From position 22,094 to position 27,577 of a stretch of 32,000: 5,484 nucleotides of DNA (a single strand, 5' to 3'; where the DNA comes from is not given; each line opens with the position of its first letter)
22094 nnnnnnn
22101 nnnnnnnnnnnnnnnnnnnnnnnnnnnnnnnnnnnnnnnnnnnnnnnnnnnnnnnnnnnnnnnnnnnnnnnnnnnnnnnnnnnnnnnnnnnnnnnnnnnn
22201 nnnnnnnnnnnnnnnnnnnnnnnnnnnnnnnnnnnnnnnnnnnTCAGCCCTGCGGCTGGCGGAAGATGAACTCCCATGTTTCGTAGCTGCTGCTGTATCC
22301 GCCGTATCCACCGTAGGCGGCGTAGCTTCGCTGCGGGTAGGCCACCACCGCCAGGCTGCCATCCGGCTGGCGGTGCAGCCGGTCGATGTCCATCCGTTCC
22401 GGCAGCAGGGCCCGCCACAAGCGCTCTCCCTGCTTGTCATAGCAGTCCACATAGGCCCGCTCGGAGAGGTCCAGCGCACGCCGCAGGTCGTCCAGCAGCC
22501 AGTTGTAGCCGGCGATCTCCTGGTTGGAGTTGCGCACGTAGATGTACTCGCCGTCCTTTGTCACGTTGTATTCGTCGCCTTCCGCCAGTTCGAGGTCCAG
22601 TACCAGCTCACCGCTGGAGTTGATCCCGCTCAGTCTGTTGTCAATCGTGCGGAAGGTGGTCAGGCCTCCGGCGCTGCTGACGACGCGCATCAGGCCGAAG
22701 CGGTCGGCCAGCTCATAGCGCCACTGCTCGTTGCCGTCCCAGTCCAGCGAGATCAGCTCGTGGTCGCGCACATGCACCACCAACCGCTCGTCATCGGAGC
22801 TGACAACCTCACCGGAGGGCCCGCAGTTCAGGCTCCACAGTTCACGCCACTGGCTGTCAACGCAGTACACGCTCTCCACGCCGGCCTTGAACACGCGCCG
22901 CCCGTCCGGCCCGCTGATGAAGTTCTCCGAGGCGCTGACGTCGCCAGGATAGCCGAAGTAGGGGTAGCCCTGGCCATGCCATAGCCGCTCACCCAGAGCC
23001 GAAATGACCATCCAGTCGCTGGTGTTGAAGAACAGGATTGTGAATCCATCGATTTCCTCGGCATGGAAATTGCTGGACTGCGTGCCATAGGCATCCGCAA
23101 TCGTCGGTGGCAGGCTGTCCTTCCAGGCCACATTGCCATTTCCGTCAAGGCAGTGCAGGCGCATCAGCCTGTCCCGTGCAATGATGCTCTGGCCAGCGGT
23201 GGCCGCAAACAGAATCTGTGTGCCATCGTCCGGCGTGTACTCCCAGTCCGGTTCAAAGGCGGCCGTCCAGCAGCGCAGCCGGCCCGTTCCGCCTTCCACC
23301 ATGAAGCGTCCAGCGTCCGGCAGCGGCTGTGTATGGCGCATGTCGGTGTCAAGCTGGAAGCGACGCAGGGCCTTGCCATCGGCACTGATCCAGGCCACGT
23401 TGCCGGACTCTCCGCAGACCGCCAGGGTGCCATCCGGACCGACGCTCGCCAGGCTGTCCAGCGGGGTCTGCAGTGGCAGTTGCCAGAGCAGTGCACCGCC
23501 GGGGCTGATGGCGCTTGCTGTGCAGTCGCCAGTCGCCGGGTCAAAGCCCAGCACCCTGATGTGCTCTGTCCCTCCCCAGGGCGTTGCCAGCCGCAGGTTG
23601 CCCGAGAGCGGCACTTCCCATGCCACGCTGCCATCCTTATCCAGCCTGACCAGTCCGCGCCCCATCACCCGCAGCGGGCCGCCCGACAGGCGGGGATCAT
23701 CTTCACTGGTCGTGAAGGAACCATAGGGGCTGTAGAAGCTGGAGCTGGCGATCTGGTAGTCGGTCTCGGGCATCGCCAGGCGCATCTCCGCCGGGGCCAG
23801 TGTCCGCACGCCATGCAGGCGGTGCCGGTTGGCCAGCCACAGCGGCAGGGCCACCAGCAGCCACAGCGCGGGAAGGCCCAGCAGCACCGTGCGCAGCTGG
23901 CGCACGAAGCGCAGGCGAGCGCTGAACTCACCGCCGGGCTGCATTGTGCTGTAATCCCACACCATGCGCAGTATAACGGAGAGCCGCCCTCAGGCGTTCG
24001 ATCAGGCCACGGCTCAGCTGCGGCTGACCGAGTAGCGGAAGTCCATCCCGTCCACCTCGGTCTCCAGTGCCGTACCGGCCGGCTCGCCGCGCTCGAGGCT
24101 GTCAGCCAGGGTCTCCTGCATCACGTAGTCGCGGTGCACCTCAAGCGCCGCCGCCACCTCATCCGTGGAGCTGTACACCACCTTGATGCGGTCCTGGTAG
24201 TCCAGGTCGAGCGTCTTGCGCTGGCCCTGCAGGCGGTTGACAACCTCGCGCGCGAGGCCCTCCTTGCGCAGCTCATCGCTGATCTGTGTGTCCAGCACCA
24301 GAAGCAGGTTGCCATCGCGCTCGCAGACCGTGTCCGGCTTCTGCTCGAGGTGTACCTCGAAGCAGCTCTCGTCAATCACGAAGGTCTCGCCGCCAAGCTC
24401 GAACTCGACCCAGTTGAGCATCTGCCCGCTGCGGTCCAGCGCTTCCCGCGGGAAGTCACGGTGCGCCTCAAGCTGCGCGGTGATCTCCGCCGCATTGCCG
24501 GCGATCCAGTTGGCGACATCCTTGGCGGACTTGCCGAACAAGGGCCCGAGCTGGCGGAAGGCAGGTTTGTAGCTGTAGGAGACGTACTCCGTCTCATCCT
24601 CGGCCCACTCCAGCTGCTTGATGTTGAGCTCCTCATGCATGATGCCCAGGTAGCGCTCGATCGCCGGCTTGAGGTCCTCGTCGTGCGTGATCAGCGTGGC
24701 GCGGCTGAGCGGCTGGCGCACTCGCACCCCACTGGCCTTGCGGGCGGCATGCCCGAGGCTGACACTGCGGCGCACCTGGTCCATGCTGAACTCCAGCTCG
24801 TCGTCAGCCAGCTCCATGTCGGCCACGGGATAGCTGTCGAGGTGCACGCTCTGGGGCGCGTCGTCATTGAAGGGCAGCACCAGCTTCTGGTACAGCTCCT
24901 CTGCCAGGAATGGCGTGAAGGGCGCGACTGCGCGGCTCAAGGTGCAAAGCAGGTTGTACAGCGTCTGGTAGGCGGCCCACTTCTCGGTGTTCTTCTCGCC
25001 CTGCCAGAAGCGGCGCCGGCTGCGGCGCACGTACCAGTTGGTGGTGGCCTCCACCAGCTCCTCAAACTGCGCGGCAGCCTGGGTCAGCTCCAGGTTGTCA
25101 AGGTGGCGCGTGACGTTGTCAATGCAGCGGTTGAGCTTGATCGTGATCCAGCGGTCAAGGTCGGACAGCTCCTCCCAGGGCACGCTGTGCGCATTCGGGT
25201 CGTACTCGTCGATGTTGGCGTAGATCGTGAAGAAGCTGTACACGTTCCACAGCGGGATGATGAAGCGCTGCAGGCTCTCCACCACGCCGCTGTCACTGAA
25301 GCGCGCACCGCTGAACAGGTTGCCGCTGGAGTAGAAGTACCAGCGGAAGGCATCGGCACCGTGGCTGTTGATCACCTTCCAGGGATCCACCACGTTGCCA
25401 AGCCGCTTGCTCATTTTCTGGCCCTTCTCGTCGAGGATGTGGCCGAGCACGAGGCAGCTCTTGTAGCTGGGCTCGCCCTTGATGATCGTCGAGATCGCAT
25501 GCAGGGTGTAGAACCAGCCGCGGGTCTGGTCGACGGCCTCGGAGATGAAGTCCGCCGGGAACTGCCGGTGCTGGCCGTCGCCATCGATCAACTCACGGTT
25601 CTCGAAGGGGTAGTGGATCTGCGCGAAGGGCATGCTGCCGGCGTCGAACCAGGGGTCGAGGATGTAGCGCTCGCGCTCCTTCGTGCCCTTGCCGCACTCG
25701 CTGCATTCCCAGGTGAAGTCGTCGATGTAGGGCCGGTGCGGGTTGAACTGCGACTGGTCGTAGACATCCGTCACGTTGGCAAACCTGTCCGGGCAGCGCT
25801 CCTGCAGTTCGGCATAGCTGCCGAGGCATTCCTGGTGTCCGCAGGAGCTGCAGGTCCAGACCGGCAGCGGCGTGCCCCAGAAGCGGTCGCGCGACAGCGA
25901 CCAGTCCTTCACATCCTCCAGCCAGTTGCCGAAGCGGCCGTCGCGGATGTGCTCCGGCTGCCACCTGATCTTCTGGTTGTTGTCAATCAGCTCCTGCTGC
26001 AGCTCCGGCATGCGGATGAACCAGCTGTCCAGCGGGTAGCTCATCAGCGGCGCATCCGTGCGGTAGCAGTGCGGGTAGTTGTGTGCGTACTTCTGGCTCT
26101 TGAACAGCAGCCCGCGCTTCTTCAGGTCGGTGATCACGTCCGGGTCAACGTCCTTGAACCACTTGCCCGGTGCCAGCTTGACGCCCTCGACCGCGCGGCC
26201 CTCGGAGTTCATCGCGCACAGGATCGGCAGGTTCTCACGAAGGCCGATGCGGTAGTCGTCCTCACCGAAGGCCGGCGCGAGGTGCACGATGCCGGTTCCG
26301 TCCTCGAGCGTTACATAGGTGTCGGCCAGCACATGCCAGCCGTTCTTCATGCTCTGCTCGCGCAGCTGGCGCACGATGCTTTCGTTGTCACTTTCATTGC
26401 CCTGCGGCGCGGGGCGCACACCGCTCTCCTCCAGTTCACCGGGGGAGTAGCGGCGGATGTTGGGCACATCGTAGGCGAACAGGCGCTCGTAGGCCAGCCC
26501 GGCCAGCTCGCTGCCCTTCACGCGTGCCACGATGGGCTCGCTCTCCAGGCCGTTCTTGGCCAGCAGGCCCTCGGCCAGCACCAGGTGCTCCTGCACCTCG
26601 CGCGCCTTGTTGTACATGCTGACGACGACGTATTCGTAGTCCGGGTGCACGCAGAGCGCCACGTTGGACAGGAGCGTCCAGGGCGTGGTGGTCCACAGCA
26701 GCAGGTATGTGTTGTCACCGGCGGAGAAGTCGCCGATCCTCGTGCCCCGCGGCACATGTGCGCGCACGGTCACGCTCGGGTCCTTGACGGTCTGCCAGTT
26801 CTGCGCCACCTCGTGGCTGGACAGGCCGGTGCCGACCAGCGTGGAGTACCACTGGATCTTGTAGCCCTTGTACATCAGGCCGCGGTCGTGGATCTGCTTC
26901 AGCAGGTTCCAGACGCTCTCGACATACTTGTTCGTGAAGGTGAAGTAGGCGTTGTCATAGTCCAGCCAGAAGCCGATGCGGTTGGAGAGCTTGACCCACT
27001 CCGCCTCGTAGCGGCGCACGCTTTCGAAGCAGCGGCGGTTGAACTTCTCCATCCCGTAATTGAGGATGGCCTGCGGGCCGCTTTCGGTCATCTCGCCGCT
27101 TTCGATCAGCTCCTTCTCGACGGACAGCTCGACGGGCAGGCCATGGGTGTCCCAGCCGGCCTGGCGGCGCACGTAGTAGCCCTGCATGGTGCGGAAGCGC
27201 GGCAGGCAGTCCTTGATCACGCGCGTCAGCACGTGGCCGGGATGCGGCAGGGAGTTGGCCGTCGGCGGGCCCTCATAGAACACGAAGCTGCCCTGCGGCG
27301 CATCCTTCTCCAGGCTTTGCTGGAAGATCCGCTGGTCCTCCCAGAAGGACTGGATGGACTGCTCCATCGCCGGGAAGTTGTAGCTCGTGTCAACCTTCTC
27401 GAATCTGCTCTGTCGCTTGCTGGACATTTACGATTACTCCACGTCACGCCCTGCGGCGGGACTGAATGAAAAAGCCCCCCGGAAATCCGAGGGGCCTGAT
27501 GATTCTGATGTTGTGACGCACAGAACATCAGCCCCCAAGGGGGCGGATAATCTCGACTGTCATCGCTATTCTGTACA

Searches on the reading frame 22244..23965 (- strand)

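Call 9: search_protein_families(library=pfam, proteins=[window:22244-23965:-])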
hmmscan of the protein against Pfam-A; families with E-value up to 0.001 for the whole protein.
window:22244-23965:- (573 aa): 2 families
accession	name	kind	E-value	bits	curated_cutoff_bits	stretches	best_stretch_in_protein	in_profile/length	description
PF13360.13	PQQ_2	-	8.7e-17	62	27.6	2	151-285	6-146/233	Outer membrane protein assembly factor BamB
PF13570.13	Beta-prop_ACSF4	-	0.00041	20.3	133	0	364-422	195-256/329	Beta-alanine-activating enzyme, beta-propeller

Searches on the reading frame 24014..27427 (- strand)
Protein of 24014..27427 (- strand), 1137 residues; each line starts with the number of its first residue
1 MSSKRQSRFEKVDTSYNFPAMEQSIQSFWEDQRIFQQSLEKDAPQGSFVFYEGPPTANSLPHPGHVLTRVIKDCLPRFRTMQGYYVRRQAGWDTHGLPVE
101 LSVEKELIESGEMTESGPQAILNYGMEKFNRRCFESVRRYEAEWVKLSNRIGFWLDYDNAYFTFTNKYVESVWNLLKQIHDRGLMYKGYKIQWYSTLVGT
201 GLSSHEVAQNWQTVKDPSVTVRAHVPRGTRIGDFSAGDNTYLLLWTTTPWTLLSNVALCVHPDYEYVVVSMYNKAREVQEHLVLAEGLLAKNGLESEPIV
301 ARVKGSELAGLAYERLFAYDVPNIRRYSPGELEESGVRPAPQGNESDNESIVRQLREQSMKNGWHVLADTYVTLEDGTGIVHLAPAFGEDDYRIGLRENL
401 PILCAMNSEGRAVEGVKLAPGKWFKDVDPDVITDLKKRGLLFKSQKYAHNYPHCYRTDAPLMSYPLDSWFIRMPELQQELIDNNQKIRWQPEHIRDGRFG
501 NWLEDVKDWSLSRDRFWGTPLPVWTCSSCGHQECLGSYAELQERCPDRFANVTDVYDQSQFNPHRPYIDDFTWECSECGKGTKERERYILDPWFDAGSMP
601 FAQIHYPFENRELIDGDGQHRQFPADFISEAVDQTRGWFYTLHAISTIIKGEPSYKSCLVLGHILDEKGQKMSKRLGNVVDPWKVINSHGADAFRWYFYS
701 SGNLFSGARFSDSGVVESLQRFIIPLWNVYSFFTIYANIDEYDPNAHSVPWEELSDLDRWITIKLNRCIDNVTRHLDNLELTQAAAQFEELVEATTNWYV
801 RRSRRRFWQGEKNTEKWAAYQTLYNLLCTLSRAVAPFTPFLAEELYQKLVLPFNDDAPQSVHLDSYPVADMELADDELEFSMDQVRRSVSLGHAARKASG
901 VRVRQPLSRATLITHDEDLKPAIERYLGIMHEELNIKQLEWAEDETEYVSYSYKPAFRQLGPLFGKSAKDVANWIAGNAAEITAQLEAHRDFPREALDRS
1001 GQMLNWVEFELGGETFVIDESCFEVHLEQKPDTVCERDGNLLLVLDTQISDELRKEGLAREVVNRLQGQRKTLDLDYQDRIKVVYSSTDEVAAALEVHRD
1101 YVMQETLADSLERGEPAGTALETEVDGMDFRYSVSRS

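Call 9: search_protein_families(library=pfam, proteins=[window:24014-27427:-])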
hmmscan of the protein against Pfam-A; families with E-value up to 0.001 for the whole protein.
window:24014-27427:- (1137 aa): 4 families
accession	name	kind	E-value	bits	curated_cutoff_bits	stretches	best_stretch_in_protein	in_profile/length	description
PF00133.28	tRNA-synt_1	-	1.1e-111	374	22.7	1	25-701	2-405/414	tRNA synthetases class I (I, L, M and V)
PF19302.4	DUF5915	-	9.1e-38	130.2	27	1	929-1136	3-194/195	Domain of unknown function (DUF5915)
PF08264.19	Anticodon_1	-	1.7e-27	96.6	25.1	1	758-908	1-145/148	Anticodon-binding domain of tRNA ligase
PF09334.17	tRNA-synt_1g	-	7.7e-19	68.2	20.1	2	57-116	10-69/391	tRNA synthetases class I (M)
